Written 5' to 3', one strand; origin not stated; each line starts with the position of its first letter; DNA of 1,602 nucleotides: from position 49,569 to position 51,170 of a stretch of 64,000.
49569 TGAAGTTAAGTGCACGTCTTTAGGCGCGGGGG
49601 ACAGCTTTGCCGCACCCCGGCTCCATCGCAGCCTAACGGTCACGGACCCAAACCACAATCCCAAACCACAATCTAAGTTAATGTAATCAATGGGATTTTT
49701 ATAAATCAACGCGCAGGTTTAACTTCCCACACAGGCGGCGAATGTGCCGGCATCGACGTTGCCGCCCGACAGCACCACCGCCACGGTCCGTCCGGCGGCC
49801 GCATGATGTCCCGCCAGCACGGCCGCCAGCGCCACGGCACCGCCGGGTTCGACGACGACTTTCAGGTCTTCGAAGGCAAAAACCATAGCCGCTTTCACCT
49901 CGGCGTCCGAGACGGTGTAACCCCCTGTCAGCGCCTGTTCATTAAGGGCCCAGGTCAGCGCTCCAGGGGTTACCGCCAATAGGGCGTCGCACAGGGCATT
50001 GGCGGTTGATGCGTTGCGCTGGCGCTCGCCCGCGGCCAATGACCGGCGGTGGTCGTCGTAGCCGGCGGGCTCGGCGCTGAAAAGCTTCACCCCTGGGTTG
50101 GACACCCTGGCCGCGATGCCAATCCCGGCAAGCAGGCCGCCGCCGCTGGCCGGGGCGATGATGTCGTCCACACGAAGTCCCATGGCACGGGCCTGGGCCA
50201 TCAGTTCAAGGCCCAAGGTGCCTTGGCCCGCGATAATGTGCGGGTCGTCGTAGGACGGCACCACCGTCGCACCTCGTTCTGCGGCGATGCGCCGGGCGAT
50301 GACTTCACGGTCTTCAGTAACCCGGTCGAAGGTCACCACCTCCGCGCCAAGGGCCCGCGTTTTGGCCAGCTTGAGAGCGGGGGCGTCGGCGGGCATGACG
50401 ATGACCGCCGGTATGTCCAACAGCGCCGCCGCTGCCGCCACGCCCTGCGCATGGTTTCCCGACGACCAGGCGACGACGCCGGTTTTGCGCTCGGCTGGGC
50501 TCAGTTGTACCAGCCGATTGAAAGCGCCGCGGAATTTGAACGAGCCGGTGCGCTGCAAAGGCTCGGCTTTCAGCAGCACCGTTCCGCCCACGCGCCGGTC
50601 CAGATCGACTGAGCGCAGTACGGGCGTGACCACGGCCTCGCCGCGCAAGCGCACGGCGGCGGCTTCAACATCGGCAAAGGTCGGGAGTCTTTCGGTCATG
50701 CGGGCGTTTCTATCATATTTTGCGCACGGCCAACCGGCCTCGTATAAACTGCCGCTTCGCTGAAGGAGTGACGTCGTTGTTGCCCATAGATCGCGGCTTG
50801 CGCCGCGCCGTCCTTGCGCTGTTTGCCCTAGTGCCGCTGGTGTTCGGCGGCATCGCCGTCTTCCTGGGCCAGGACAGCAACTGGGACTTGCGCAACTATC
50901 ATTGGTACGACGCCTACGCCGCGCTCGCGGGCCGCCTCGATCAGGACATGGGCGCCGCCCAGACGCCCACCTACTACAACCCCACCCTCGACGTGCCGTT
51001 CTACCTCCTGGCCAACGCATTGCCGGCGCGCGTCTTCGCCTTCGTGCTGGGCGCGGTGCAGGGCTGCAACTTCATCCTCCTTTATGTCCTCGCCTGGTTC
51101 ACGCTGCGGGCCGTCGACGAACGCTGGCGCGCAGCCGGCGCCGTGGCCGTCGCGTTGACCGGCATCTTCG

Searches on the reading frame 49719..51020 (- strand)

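Call 41: search_protein_families(library=pfam, proteins=[window:49719-51020:-], max_evalue=0.1)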
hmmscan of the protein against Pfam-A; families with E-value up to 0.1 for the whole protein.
window:49719-51020:- (433 aa): 1 family
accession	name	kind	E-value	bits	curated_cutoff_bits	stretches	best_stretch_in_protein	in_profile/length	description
PF00291.31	PALP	-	2.4e-69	234.4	35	1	131-419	7-295/295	Pyridoxal-phosphate dependent enzyme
